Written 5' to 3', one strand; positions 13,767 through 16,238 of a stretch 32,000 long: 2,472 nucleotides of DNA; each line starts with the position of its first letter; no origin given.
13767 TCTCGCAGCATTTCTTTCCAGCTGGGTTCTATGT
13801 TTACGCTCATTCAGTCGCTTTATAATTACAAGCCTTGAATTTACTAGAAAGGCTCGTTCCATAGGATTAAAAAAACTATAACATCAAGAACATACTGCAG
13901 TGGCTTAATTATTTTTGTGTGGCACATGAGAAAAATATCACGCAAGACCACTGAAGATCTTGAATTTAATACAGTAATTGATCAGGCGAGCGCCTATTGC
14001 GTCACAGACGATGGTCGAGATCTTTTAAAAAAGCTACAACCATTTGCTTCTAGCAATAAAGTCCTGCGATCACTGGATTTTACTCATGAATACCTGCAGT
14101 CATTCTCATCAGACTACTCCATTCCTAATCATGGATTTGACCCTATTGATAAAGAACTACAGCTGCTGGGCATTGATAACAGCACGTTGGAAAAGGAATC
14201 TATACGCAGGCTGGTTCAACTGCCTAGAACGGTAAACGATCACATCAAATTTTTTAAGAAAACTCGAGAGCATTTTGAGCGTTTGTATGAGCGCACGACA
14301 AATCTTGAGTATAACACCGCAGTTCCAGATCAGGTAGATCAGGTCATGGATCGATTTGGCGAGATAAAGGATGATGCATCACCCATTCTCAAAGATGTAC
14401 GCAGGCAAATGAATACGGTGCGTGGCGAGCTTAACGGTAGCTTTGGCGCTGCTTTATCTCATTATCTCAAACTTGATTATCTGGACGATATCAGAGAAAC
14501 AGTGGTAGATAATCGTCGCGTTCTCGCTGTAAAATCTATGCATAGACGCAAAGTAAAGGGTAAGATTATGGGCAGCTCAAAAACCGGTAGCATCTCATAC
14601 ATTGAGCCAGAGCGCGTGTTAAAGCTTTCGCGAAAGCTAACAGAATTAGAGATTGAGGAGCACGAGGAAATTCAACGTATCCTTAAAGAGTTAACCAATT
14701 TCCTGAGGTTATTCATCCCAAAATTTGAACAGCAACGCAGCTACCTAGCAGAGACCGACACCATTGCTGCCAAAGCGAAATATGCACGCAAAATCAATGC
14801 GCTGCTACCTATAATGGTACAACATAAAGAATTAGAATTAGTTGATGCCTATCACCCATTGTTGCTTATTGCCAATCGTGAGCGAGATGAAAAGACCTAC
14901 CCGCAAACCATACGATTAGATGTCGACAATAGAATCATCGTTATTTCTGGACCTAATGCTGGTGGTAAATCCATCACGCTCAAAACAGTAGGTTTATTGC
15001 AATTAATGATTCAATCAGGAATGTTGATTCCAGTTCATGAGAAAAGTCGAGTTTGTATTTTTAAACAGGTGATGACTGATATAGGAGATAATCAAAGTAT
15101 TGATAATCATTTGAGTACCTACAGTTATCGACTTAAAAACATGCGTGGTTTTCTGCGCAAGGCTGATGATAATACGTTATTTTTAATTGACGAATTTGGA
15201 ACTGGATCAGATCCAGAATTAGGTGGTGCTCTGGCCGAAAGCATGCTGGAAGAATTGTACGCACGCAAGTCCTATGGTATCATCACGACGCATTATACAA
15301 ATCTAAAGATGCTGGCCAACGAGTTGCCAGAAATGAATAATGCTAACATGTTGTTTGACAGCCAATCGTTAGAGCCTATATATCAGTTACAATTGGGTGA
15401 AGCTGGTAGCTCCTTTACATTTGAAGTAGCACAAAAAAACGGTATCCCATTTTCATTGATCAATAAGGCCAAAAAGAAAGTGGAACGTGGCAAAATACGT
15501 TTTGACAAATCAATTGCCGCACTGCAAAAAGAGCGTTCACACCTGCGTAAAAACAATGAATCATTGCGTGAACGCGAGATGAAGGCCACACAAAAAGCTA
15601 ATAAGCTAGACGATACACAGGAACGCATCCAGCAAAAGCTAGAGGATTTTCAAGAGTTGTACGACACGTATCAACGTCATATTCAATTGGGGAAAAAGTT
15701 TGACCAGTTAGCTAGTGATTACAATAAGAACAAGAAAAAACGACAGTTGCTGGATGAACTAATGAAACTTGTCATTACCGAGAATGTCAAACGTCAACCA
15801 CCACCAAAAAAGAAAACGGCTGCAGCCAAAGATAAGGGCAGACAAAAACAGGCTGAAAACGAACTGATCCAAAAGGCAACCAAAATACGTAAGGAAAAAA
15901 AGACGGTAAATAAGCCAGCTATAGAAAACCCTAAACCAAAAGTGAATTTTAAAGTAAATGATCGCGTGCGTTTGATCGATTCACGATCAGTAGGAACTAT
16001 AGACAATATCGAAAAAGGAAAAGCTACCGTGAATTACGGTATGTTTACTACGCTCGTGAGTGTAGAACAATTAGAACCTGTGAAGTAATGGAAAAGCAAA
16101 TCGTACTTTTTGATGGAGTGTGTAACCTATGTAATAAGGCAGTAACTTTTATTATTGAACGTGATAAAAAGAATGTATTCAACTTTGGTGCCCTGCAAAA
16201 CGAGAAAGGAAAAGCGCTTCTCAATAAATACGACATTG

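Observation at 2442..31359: Iterated 14-bp perfect palindrome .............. scattered through unrelated core genes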

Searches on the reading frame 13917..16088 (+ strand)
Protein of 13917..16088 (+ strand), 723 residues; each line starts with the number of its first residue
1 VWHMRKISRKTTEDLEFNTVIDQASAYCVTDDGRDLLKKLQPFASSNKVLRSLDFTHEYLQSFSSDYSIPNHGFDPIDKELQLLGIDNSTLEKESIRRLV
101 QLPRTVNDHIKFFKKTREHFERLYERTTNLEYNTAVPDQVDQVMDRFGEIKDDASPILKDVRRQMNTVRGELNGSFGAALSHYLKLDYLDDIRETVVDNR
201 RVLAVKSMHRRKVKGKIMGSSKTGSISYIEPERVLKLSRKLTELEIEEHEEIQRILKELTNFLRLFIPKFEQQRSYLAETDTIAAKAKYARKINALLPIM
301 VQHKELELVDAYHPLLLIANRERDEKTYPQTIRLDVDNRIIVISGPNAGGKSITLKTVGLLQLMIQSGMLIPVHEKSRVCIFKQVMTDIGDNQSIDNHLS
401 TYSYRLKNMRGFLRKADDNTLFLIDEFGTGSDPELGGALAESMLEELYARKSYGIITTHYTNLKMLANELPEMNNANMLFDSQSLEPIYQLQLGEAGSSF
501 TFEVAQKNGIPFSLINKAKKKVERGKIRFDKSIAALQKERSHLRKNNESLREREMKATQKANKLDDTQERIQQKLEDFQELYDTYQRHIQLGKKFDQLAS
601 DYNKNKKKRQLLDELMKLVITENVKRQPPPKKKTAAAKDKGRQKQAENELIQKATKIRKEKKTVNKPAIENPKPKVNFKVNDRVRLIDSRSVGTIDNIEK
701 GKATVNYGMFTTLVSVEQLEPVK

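Call 7: find_encoding_contigs(protein=window:13917-16088:+, flank=10000, max_places=10)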
Protein window:13917-16088:+ (723 aa): no gene with exactly this product is on record in the collection.

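Call 9: search_protein_families(library=pfam, proteins=[window:13917-16088:+])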
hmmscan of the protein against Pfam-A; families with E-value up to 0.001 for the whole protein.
window:13917-16088:+ (723 aa): 1 family
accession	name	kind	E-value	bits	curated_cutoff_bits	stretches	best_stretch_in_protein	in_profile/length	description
PF00488.27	MutS_V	-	1.7e-32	113.3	30.2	1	341-523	1-185/188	MutS domain V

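Call 10: find_homologous_proteins(query=window:13917-16088:+, max_evalue=1e-50)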
Query window:13917-16088:+ (723 aa): 8000 proteins with E <= 1e-50 among 8000 candidates; the best 120 are listed.
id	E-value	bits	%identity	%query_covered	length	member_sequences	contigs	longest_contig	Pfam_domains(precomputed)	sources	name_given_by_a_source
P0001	0.0e+0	1575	100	100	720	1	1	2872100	PF00488.28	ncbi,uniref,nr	ncbi:endonuclease MutS2 [Nonlabens ponticola]|uniref:DNA mismatch repair protein MutS n=1 Tax=Nonlab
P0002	0.0e+0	1279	80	100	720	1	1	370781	PF00488.28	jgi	jgi:DNA mismatch repair protein MutS2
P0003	0.0e+0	1271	79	99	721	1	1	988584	PF00488.28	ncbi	-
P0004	0.0e+0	1266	79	99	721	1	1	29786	PF00488.28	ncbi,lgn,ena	-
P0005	0.0e+0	1261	78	100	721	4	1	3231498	PF00488.28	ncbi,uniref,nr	ncbi:DNA mismatch repair protein MutS [Nonlabens sp. YIK11]|uniref:endonuclease MutS2 n=1 Tax=Nonlab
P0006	0.0e+0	1257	79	99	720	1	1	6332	PF00488.28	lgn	-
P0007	0.0e+0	1256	78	99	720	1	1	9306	PF00488.28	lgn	-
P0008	0.0e+0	1248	78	99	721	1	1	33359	PF00488.28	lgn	-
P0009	0.0e+0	1244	78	100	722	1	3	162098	PF00488.28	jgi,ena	-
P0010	0.0e+0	1237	77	99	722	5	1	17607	PF00488.28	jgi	jgi:DNA mismatch repair protein MutS2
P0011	0.0e+0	1226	77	100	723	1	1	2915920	PF00488.28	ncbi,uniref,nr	ncbi:recombination inhibitory protein MutS2 [Nonlabens marinus S1-08]|uniref:Recombination inhibitor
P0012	0.0e+0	1224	77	100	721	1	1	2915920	PF00488.28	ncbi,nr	ncbi:endonuclease MutS2 [Nonlabens marinus]|nr:DNA mismatch repair protein MutS [Nonlabens marinus]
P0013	0.0e+0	1217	77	100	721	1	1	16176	PF00488.28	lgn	-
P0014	0.0e+0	1198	76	99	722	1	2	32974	PF00488.28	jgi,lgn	jgi:DNA mismatch repair protein MutS2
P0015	0.0e+0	1196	76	99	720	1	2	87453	PF00488.28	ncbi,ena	-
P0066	0.0e+0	1069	69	100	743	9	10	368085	PF00488.28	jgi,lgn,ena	jgi:DNA mismatch repair protein MutS2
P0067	1.4e-296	1003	64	99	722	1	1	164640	PF00488.28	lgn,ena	-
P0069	5.3e-289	978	63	99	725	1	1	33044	PF00488.28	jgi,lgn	-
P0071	9.6e-269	911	60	100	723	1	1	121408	PF00488.28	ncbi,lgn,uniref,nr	ncbi:DNA mismatch repair protein MutS [Aquimarina sp. MMG016]|uniref:endonuclease MutS2 n=1 Tax=Aqui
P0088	4.0e-266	903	59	100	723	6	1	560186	PF00488.28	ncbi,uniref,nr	ncbi:endonuclease MutS2 [Salinimicrobium marinum]|uniref:Endonuclease MutS2 n=1 Tax=Salinimicrobium 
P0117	3.3e-264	897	59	99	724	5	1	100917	PF00488.28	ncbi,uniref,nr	ncbi:endonuclease MutS2 [Leeuwenhoekiella parthenopeia]|uniref:DNA mismatch repair protein MutS n=1 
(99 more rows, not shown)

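Call 12: find_related_loci(query=window:13917-16088:+, collection=genome_contigs, flank=10000)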
Query window:13917-16088:+ (723 aa) in genome_contigs; peptide patterns used: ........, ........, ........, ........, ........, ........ (x = any residue, [..] = any of these).
112 stretches matched a pattern; 16 encode a relative of the query (tblastn E <= 1e-3); 16 distinct loci.
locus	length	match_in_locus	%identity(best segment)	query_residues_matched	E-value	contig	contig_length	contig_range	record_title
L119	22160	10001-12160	79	3-722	0e+0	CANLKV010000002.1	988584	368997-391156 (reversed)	uncultured Nonlabens sp. isolate 105-3Z.fasta genome assembly, contig: NODE_2, whole genome shotgun sequence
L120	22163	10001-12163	78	3-723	0e+0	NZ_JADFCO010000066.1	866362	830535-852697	Nonlabens antarcticus strain JCM 14068 427, whole genome shotgun sequence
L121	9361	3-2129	80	15-722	0e+0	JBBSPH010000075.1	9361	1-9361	MAG: Flavobacteriales bacterium isolate LS6_sbin.50 LS6_sbin.50_K_1473131_L_9361_cov_11.0000, whole genome shotgun seque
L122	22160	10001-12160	74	4-722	0e+0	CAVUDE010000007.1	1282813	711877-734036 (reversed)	MAG: uncultured Flavobacteriaceae bacterium isolate MFD03250.bin.1.193 genome assembly, contig: contig_5822, whole genom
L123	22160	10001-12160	73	4-723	0e+0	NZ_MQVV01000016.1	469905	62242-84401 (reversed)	Nonlabens tegetincola strain JCM 12886 ctg7180000000050, whole genome shotgun sequence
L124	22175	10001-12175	74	3-723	0e+0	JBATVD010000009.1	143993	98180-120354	MAG: Nonlabens sp. isolate MFD12122_ilm_asm_bin10 k127_108938, whole genome shotgun sequence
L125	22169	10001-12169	76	4-722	0e+0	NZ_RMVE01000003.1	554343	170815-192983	Nonlabens xiamenensis strain 1Q3 NODE_3_length_554343_cov_181.068, whole genome shotgun sequence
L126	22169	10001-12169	73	4-722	0e+0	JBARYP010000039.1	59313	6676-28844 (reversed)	MAG: Nonlabens sp. isolate MFD12159_ilm_asm_bin24 k127_93893, whole genome shotgun sequence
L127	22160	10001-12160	72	4-722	0e+0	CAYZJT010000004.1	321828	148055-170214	MAG TPA_asm: uncultured Flavobacteriaceae bacterium isolate SRP063590_co1_91 genome assembly, contig: NODE_15_length_321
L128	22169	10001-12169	74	4-722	0e+0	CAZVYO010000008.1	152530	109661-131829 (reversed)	MAG TPA_asm: uncultured Flavobacteriaceae bacterium isolate SRP342821_co1_79 genome assembly, contig: NODE_53_length_152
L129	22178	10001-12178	53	1-723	0e+0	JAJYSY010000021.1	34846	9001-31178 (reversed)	MAG: Bacteroidetes bacterium isolate DX1.bin71 NODE_1700_length_34846_cov_3.039690, whole genome shotgun sequence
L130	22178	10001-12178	53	1-723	0e+0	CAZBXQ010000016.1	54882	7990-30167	MAG TPA_asm: uncultured Flavobacteriaceae bacterium isolate SRP187154_co1_360 genome assembly, contig: NODE_426_length_5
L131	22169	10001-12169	75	4-722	0e+0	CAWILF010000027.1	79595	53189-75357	MAG: uncultured Flavobacteriaceae bacterium isolate MFD03250.bin.3.131 genome assembly, contig: contig_6293, whole genom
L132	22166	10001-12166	53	4-722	0e+0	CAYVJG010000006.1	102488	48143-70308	MAG TPA_asm: uncultured Flavobacteriaceae bacterium isolate SRP187154_co1_375 genome assembly, contig: NODE_125_length_1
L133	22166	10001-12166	50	4-722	0e+0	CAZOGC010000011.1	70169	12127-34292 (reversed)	MAG TPA_asm: uncultured Flavobacteriaceae bacterium isolate SRP187154_co1_262 genome assembly, contig: NODE_267_length_7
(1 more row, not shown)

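Call 32: find_encoding_contigs(protein=P0001, flank=10000, max_places=3)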
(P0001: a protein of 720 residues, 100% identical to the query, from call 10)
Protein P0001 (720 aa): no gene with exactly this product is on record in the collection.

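Call 39: find_encoding_contigs(protein=P0066, flank=10000, max_places=2)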
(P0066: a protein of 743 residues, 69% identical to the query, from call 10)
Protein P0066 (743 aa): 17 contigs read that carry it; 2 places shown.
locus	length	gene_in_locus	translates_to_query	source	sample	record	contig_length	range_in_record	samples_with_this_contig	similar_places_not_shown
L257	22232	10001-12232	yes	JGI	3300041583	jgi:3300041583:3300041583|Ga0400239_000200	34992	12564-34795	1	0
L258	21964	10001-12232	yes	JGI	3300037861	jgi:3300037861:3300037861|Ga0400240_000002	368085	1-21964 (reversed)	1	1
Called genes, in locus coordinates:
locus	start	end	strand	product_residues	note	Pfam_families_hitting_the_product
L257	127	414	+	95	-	-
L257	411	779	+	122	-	-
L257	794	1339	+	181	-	PF03061:4HBT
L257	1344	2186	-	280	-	PF19089:DUF5777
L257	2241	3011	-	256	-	PF02014:Reeler (weak), PF18962:Por_Secre_tail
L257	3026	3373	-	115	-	-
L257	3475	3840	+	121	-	-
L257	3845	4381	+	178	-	PF04264:YceI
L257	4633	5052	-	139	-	-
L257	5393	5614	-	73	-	-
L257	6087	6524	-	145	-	-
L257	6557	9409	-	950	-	PF25596:CPSase_L_D1, PF01071:GARS_A (faint), PF02655:ATP-grasp_3 (faint), PF02786:CPSase_L_D2, PF02787:CPSase_L_D3, PF25596:CPSase_L_D1, PF02786:CPSase_L_D2, PF02222:ATP-grasp (weak), +2 more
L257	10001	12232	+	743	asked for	PF00488:MutS_V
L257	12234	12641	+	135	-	PF04134:DCC1-like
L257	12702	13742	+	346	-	PF00691:OmpA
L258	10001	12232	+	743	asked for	PF00488:MutS_V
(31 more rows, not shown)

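Call 40: find_encoding_contigs(protein=P0067, flank=10000, max_places=2)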
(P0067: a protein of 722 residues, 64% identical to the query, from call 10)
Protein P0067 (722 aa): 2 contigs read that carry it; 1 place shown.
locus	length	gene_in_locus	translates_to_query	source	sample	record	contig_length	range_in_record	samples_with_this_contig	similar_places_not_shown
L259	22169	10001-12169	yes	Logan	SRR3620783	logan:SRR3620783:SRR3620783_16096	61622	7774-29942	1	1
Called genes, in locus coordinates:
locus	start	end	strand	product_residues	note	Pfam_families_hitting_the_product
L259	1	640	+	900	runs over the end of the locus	PF19838:LptD_2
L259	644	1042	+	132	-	PF01042:Ribonuc_L-PSP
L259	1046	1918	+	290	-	PF01048:PNP_UDP_1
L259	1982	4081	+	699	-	PF13089:PP_kinase_N, PF02503:PP_kinase, PF17941:PP_kinase_C_1, PF13091:PLDc_2, PF09565:RE_NgoFVII (faint), PF13090:PP_kinase_C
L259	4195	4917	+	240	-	PF22384:PBP2_Ca3427_like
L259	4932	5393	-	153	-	PF07610:DUF1573, PF22544:HYDIN_VesB_CFA65-like_Ig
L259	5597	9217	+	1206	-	PF01339:CheB_methylest, PF03705:CheR_N, PF01739:CheR, PF13596:PAS_10, PF00989:PAS (weak), PF13426:PAS_9, PF00512:HisKA, PF02518:HATPase_c, +1 more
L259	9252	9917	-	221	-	PF03167:UDG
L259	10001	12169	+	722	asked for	PF00488:MutS_V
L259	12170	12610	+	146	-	PF04134:DCC1-like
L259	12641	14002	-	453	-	PF00171:Aldedh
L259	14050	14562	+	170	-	-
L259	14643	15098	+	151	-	-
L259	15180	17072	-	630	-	PF00082:Peptidase_S8, PF18962:Por_Secre_tail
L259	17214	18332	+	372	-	PF00712:DNA_pol3_beta, PF02767:DNA_pol3_beta_2, PF02768:DNA_pol3_beta_3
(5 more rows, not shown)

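Call 41: find_encoding_contigs(protein=P0069, flank=10000, max_places=2)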
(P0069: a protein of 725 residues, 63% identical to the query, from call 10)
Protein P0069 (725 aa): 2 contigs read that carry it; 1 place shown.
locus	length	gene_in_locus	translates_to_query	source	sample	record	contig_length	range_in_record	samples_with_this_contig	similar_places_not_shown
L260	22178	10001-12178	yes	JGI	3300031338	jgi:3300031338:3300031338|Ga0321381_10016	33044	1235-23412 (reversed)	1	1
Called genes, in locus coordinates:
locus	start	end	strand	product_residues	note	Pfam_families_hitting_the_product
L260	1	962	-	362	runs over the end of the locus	PF01520:Amidase_3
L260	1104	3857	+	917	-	PF19838:LptD_2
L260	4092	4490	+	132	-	PF01042:Ribonuc_L-PSP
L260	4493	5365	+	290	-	PF01048:PNP_UDP_1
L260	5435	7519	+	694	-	PF13089:PP_kinase_N, PF02503:PP_kinase, PF17941:PP_kinase_C_1, PF13091:PLDc_2 (weak), PF09565:RE_NgoFVII (faint), PF13090:PP_kinase_C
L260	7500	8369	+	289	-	PF22384:PBP2_Ca3427_like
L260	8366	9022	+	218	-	-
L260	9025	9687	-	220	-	PF03167:UDG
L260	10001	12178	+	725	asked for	PF00488:MutS_V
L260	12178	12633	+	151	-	PF04134:DCC1-like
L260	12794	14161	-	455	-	PF00171:Aldedh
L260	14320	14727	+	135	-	-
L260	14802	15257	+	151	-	-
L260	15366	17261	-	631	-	PF00082:Peptidase_S8, PF18962:Por_Secre_tail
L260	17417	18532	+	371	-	PF00712:DNA_pol3_beta, PF02767:DNA_pol3_beta_2, PF02768:DNA_pol3_beta_3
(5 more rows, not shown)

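Call 43: find_encoding_contigs(protein=P0071, flank=10000, max_places=1)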
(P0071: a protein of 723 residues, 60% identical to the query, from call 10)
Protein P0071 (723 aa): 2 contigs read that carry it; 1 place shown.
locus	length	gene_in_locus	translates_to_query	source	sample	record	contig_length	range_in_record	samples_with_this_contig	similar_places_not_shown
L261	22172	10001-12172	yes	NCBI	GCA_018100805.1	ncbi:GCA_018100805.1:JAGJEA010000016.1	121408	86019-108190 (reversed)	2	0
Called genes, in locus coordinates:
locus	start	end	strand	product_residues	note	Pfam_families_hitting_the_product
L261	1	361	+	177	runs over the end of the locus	-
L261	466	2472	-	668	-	PF00676:E1_dh, PF02779:Transket_pyr, PF02780:Transketolase_C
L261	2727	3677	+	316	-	PF14226:DIOX_N, PF03171:2OG-FeII_Oxy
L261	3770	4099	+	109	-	PF05046:Img2 (faint), PF01253:SUI1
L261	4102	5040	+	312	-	PF08874:DUF1835 (weak)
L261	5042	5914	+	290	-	PF01048:PNP_UDP_1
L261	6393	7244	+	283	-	PF09084:NMT1 (weak), PF12974:Phosphonate-bd (weak), PF22384:PBP2_Ca3427_like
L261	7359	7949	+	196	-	-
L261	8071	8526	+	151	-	PF01797:Y1_Tnp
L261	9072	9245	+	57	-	-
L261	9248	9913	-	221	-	PF03167:UDG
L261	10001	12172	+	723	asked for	PF00488:MutS_V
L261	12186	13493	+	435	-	PF00474:SSF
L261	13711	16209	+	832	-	PF02585:PIG-L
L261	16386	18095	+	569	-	PF00474:SSF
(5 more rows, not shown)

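Call 44: find_encoding_contigs(protein=P0088, flank=10000, max_places=1)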
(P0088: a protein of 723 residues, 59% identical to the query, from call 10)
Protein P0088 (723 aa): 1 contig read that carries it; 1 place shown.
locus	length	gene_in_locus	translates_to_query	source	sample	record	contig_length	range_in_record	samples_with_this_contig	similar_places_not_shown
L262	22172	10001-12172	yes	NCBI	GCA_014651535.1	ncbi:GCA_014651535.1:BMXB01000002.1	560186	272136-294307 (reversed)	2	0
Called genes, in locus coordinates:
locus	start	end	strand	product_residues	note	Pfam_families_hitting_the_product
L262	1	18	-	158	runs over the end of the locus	-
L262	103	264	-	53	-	-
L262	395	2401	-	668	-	PF00676:E1_dh, PF02779:Transket_pyr, PF02780:Transketolase_C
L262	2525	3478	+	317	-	PF14226:DIOX_N, PF03171:2OG-FeII_Oxy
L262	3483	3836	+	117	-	PF01253:SUI1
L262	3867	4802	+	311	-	PF08874:DUF1835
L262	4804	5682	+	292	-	PF01048:PNP_UDP_1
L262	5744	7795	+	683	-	PF13089:PP_kinase_N, PF02503:PP_kinase, PF17941:PP_kinase_C_1, PF13091:PLDc_2 (weak), PF09565:RE_NgoFVII (faint), PF13090:PP_kinase_C, PF13091:PLDc_2 (weak)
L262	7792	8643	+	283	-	PF09084:NMT1 (weak), PF22384:PBP2_Ca3427_like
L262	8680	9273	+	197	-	-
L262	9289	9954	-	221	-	PF03167:UDG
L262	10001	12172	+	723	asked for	PF00488:MutS_V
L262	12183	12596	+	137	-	PF04134:DCC1-like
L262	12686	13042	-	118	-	PF11964:SpoIIAA-like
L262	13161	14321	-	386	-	PF08014:MATCAP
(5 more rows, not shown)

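Call 45: find_encoding_contigs(protein=P0117, flank=10000, max_places=1)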
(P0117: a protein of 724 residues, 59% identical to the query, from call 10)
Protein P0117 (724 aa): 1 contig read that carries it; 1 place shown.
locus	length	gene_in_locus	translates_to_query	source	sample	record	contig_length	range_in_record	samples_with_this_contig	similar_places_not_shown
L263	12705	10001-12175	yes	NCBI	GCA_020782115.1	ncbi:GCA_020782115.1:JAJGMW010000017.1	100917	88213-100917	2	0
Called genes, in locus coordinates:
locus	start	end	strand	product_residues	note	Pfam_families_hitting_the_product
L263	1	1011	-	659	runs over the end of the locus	PF00676:E1_dh, PF02779:Transket_pyr, PF02780:Transketolase_C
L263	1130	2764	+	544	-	PF13715:CarbopepD_reg_2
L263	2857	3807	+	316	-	PF14226:DIOX_N, PF03171:2OG-FeII_Oxy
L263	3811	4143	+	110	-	PF01253:SUI1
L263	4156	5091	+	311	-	-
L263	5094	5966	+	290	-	PF01048:PNP_UDP_1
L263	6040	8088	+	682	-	PF13089:PP_kinase_N, PF02503:PP_kinase, PF17941:PP_kinase_C_1, PF13091:PLDc_2 (weak), PF09565:RE_NgoFVII (faint), PF13090:PP_kinase_C, PF13091:PLDc_2 (weak)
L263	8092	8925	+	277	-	PF09084:NMT1, PF22384:PBP2_Ca3427_like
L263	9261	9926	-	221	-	PF03167:UDG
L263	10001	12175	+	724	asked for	PF00488:MutS_V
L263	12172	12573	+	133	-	PF04134:DCC1-like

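Call 70: find_encoding_contigs(protein=P0011, flank=10000, max_places=1)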
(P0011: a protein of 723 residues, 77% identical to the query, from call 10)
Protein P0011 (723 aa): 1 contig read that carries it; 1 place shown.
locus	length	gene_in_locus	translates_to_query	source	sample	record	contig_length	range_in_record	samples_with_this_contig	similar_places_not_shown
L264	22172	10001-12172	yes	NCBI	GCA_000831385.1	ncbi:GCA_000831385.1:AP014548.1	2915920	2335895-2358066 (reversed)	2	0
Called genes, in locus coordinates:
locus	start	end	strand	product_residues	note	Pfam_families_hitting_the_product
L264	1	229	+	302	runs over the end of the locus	PF01040:UbiA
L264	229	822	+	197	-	PF02545:Maf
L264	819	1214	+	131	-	-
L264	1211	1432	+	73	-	-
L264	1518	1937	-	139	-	PF00334:NDK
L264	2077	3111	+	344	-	PF01368:DHH, PF02272:DHHA1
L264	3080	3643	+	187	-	PF00254:FKBP_C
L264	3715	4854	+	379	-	PF00160:Pro_isomerase, PF00254:FKBP_C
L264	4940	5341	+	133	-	PF01042:Ribonuc_L-PSP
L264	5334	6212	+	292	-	PF01048:PNP_UDP_1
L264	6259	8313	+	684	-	PF13089:PP_kinase_N, PF02503:PP_kinase, PF17941:PP_kinase_C_1, PF09565:RE_NgoFVII (faint), PF13090:PP_kinase_C, PF13091:PLDc_2 (weak)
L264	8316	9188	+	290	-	PF22384:PBP2_Ca3427_like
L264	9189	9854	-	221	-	PF03167:UDG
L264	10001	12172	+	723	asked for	PF00488:MutS_V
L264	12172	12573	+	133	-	PF04134:DCC1-like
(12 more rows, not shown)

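Call 71: find_encoding_contigs(protein=P0005, flank=10000, max_places=1)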
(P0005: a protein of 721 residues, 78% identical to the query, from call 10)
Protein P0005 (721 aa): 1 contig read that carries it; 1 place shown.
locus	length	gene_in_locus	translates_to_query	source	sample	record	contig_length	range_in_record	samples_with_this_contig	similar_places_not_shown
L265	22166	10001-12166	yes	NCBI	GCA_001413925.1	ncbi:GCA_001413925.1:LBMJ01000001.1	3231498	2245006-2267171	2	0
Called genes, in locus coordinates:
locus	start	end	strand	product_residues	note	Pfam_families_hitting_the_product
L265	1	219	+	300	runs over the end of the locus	PF01040:UbiA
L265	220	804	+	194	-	PF02545:Maf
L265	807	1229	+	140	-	-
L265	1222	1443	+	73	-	-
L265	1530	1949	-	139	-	PF00334:NDK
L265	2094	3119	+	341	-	PF01368:DHH, PF02272:DHHA1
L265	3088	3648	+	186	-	PF00254:FKBP_C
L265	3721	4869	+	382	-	PF00160:Pro_isomerase, PF00254:FKBP_C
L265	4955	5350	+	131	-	PF01042:Ribonuc_L-PSP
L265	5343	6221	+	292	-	PF01048:PNP_UDP_1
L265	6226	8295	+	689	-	PF13089:PP_kinase_N, PF02503:PP_kinase, PF17941:PP_kinase_C_1, PF13091:PLDc_2 (weak), PF09565:RE_NgoFVII (faint), PF13090:PP_kinase_C, PF13091:PLDc_2 (weak)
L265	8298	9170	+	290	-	PF22384:PBP2_Ca3427_like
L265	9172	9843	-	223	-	PF03167:UDG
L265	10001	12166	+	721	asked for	PF00488:MutS_V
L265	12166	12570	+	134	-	PF04134:DCC1-like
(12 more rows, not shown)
